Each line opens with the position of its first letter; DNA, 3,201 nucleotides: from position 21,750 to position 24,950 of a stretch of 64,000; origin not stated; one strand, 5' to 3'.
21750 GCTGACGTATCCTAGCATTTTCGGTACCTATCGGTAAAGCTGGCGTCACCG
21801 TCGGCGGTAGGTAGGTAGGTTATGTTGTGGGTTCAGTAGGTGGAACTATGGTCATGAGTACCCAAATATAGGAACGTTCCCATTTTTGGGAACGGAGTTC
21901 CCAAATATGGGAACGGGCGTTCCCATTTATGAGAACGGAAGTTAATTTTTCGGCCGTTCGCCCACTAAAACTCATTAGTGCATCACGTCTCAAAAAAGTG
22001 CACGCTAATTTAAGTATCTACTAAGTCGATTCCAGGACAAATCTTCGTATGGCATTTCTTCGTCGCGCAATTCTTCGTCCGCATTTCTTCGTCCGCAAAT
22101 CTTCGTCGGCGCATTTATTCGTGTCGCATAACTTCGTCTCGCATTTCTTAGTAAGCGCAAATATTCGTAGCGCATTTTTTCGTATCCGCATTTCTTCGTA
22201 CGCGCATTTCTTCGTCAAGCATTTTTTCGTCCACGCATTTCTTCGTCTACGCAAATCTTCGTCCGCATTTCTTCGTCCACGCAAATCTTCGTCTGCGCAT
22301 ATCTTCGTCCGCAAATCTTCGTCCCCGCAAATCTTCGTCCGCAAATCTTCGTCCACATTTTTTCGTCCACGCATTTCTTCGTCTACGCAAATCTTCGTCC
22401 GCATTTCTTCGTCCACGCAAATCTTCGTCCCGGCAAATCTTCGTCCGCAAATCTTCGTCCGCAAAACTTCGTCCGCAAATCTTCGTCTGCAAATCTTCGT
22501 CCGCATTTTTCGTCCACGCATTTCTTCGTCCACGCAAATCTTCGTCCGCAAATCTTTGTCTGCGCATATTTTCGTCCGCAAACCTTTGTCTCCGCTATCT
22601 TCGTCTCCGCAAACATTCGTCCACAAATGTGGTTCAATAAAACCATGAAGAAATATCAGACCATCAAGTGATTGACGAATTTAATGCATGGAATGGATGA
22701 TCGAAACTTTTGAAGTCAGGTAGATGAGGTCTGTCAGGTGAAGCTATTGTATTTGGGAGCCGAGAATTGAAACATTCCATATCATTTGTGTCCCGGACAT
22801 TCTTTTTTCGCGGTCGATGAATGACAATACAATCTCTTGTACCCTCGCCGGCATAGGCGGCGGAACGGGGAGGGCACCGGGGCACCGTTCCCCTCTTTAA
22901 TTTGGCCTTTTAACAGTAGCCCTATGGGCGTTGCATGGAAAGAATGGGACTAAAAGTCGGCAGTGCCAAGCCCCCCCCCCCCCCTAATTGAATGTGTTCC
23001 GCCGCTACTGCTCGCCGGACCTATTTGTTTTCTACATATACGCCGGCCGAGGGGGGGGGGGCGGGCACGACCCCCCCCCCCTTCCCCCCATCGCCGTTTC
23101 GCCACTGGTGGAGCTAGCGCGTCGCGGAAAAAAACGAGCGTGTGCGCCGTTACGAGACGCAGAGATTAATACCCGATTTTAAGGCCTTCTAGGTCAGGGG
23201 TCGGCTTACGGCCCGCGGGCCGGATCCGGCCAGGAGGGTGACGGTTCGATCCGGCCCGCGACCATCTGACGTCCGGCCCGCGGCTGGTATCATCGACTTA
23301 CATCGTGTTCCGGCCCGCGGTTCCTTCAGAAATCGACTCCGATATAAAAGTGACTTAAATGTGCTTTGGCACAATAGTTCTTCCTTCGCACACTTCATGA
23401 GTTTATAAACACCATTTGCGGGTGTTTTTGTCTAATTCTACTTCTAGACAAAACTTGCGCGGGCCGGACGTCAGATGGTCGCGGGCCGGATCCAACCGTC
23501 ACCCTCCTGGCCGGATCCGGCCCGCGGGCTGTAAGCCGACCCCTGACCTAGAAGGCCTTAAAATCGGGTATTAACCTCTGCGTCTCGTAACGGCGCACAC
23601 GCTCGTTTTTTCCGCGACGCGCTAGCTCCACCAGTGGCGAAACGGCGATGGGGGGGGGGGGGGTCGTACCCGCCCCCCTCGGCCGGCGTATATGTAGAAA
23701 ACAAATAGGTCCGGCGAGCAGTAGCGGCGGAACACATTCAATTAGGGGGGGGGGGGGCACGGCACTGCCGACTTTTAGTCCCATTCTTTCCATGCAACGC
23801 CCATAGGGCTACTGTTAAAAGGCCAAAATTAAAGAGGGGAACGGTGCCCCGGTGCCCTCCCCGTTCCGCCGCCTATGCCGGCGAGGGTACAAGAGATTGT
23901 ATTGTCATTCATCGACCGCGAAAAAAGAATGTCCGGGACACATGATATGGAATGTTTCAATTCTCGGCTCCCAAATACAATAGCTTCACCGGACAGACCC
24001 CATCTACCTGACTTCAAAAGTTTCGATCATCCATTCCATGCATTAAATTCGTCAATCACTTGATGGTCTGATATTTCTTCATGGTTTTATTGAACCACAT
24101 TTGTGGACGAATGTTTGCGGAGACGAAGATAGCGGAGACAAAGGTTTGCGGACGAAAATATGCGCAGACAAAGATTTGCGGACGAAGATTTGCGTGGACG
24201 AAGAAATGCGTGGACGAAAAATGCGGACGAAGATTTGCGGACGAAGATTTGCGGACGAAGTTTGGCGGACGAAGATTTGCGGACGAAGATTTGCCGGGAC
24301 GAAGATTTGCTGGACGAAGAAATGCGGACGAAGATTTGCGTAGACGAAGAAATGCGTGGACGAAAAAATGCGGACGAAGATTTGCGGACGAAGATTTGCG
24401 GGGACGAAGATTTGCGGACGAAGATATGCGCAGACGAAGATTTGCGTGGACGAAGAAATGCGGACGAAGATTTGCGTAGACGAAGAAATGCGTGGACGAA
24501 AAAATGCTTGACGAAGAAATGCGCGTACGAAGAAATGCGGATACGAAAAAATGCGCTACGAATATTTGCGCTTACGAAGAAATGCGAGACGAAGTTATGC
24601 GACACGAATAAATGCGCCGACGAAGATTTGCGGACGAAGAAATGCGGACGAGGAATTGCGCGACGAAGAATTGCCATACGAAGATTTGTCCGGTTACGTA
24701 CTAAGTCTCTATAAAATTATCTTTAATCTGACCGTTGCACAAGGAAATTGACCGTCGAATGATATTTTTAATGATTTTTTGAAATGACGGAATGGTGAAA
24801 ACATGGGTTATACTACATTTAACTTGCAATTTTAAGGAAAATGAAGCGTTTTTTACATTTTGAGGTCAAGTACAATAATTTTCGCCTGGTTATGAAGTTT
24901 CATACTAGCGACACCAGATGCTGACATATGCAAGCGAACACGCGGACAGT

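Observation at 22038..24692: Foldback-type transposable element with tandem-repeat arms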

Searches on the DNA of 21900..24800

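Call 64: search_rna_families(source=window, start=21900, end=24800, threshold=evalue, max_evalue=1)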
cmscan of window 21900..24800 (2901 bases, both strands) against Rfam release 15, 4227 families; matches with E-value up to 1: 0.
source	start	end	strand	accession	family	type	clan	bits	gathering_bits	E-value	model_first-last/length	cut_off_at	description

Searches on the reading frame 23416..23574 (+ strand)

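Call 63: search_protein_families(library=pfam, proteins=[window:23416-23574:+], max_evalue=0.1)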
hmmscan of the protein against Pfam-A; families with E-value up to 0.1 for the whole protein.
window:23416-23574:+ (52 aa): 1 family
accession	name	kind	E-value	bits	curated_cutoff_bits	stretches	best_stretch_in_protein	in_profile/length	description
PF06522.17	B12D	-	0.041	13.7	21.5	1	9-34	24-48/54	NADH-ubiquinone reductase complex 1 MLRQ subunit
